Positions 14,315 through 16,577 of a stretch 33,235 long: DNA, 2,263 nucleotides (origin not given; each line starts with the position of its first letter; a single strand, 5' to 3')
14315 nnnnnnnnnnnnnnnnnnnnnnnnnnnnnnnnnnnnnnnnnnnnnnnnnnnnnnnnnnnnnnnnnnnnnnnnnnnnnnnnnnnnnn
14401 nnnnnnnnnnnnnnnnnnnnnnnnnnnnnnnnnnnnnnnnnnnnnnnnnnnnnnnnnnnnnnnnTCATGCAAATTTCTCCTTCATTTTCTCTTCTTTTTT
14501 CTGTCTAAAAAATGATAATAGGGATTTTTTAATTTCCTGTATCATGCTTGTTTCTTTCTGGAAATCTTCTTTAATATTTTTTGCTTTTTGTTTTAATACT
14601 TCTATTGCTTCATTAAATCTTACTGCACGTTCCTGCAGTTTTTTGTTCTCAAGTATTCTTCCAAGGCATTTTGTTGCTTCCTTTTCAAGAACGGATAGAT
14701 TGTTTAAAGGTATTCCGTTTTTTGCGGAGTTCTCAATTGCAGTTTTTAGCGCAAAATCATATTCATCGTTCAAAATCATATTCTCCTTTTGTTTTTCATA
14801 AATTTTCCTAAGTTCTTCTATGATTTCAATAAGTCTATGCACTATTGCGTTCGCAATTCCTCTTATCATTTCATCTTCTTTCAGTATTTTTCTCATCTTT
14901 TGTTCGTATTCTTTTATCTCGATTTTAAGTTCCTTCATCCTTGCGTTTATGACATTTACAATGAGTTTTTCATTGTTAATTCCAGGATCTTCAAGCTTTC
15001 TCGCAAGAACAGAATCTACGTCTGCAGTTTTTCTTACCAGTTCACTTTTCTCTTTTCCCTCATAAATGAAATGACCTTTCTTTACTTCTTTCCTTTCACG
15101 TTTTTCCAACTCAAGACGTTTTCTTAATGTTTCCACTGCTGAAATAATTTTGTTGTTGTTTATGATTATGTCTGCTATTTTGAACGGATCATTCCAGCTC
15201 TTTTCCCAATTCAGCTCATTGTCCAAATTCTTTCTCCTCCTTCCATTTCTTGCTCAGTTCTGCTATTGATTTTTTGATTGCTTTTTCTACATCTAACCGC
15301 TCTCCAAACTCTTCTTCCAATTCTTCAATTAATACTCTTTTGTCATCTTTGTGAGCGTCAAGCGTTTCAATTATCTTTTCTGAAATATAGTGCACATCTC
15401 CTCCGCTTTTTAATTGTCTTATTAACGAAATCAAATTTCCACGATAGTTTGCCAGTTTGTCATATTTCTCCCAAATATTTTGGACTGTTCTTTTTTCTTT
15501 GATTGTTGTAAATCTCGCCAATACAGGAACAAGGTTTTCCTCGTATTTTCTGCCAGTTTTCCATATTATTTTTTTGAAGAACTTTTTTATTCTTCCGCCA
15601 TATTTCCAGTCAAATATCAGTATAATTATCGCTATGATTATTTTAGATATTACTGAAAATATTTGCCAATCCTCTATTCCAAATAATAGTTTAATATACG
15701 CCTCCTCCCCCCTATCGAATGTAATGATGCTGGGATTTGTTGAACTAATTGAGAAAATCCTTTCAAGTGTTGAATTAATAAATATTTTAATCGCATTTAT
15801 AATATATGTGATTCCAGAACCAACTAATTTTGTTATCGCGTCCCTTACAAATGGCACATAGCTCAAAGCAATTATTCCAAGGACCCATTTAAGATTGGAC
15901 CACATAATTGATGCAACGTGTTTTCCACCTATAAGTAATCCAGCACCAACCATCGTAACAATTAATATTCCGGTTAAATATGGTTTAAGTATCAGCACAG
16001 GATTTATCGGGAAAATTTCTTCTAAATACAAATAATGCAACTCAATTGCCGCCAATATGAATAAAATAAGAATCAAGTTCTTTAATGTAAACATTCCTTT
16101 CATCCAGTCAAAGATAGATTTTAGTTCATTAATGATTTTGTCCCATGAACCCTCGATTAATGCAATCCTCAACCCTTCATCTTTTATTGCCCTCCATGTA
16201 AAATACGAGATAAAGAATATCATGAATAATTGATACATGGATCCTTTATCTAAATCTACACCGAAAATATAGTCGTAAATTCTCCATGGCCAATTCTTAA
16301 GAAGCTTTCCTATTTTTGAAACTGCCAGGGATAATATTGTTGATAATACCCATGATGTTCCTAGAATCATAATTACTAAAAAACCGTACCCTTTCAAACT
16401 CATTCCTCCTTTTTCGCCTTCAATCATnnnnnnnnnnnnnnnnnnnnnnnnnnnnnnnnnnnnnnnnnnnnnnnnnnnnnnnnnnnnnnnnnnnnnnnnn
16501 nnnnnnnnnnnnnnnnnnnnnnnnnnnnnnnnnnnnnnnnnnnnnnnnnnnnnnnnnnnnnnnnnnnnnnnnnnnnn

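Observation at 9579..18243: Ten-gene translationally coupled envelope / coiled-coil cluster headed by an RHH regulator, with no recognisable family domains (best candidate for an undescribed system)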

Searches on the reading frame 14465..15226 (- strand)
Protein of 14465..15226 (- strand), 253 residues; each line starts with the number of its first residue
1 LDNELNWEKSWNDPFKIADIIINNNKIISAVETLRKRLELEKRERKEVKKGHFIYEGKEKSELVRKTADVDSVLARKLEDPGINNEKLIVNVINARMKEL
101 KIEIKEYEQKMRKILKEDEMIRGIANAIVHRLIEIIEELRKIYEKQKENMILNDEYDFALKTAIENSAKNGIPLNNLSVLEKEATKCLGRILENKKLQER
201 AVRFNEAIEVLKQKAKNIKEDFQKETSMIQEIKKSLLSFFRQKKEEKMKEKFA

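Call 6: search_protein_families(library=pfam, proteins=[window:14465-15226:-], max_evalue=1)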
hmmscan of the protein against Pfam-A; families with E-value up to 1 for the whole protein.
window:14465-15226:- (253 aa): 1 family
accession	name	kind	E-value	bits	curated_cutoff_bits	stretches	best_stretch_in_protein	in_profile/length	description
PF06260.17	DUF1024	-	0.13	13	27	1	104-137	26-59/82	Protein of unknown function (DUF1024)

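Call 8: search_protein_families(library=phrogs, proteins=[window:14465-15226:-], max_evalue=0.1)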
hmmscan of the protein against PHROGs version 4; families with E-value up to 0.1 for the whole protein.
window:14465-15226:- (253 aa): 0 families

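Call 9: search_protein_families(library=ncbifam, proteins=[window:14465-15226:-], max_evalue=0.1)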
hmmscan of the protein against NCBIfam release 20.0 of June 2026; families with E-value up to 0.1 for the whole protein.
window:14465-15226:- (253 aa): 0 families

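Call 10: search_protein_families(library=padloc, proteins=[window:14465-15226:-], max_evalue=0.1)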
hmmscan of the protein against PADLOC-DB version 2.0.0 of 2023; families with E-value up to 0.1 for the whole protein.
window:14465-15226:- (253 aa): 1 family
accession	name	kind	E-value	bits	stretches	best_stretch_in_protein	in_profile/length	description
PDLC04492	PDC-M17B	-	0.031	11.9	1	123-227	48-152/238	-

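Call 71: search_protein_families(library=pfam, alignment_id=A11, max_evalue=0.1)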
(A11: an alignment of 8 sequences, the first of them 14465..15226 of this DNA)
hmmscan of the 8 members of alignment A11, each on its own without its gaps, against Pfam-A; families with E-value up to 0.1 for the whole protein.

A. member 1, window:14465-15226:- (253 aa): 0 families

B. families by the number of members that match (of 8 scanned): 14 families
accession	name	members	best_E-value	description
PF06009.19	Laminin_II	2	0.0097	Laminin Domain II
PF12631.12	MnmE_helical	1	0.0034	MnmE helical domain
PF24471.1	KH_DEAH11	1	0.0049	DEAH11-like, KH-domain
PF09602.15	PhaP_Bmeg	1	0.015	Polyhydroxyalkanoic acid inclusion protein (PhaP_Bmeg)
PF08581.15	Tup_N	1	0.026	Tup N-terminal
PF17675.6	APG6_N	1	0.027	Apg6 coiled-coil region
PF07889.17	DUF1664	1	0.027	Protein of unknown function (DUF1664)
PF13879.11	Hmw_CFAP97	1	0.036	Hemingway/CFA97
PF06103.16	DUF948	1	0.04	Bacterial protein of unknown function (DUF948)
PF10045.14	DUF2280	1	0.048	Uncharacterized conserved protein (DUF2280)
PF15643.12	Tox-PL-2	1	0.048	Papain fold toxin 2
PF24699.1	DUF7663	1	0.049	Domain of unknown function (DUF7663)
PF05478.16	Prominin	1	0.069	Prominin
PF13675.11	PilJ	1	0.093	Type IV pili methyl-accepting chemotaxis transducer N-term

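Call 108: search_solved_structures(query=A11, max_evalue=1)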
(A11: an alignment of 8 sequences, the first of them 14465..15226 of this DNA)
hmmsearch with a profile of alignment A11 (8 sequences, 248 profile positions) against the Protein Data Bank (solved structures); distinct sequences matched with E-value up to 1: 17.
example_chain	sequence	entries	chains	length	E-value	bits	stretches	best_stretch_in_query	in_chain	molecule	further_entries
9y5h_B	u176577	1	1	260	0.0058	19.3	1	59-242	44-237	sc-t-SNARE-diff-#3.3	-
8gjg_A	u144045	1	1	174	0.011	18.4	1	134-197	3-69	gluc_A04_0005 Binder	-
7wxz_A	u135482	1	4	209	0.062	15.9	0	84-137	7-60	Spike protein S2'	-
21dz_A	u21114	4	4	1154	0.067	15.8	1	124-175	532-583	CRISPR-associated endonuclease Cas9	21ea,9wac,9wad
7y9n_A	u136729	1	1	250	0.091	15.4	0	82-134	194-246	Spike protein S2',5HB-H2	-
2ch7_A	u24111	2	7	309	0.12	15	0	91-212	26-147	METHYL-ACCEPTING CHEMOTAXIS PROTEIN | Methyl-accepting chemotaxis protein 2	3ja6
2ch7_B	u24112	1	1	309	0.13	14.9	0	91-212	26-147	METHYL-ACCEPTING CHEMOTAXIS PROTEIN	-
6t8m_A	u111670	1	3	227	0.14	14.8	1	119-222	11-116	Prolyl 4-hydroxylase subunit alpha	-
3ja6_H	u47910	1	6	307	0.14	14.7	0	91-212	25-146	Methyl-accepting chemotaxis protein 2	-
7zr2_A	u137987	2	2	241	0.15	14.6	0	84-223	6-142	Spike protein S2',Chimeric protein mimic of SARS-CoV-2 Spike HR1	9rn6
6tva_B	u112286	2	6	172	0.21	14.2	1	100-190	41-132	Haemagglutinin HA2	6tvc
6tvb_B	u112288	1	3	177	0.22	14.1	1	100-190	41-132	Hemagglutinin HA2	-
6tjw_B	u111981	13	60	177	0.23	14.1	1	100-190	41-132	Hemagglutinin HA2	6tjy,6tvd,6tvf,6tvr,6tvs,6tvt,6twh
5b3d_A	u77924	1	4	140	0.61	12.7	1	126-211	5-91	Flagella synthesis protein FlgN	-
6fia_A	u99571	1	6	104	0.7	12.4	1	160-242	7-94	LINE-1 retrotransposable element ORF1 protein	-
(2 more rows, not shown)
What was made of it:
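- The g253 profile weakly hits a designed t-SNARE and viral fusion heptad repeats (call 108).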

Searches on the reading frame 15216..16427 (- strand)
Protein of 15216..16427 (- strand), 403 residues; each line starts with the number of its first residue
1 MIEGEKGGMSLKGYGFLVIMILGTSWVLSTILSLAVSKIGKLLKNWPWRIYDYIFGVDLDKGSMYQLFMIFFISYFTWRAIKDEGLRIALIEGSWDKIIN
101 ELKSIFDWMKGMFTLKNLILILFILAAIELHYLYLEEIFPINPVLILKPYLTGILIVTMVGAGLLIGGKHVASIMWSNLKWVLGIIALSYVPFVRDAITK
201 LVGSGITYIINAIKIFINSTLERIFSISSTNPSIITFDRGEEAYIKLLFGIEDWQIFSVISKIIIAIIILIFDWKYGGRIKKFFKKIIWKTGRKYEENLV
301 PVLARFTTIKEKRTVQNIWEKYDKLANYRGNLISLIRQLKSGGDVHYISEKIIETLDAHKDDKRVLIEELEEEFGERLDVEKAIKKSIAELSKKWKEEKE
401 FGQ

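Call 6: search_protein_families(library=pfam, proteins=[window:15216-16427:-], max_evalue=1)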
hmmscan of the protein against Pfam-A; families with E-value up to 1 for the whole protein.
window:15216-16427:- (403 aa): 2 families
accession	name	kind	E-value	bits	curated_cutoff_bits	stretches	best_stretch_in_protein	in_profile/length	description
PF17675.6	APG6_N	-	0.2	12.6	45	1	315-401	11-100/132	Apg6 coiled-coil region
PF00611.28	FCH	-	0.94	10.3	27.8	1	354-399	3-48/78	Fes/CIP4, and EFC/F-BAR homology domain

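Call 8: search_protein_families(library=phrogs, proteins=[window:15216-16427:-], max_evalue=0.1)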
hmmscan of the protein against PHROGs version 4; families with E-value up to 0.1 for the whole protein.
window:15216-16427:- (403 aa): 1 family
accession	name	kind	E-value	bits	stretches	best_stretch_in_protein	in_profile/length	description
phrog_1554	-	unknown function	0.027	15.2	1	340-400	28-86/212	-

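Call 9: search_protein_families(library=ncbifam, proteins=[window:15216-16427:-], max_evalue=0.1)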
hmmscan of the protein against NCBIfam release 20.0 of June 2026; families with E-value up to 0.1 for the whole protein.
window:15216-16427:- (403 aa): 0 families

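Call 10: search_protein_families(library=padloc, proteins=[window:15216-16427:-], max_evalue=0.1)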
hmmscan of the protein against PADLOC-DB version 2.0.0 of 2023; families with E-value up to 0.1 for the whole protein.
window:15216-16427:- (403 aa): 0 families
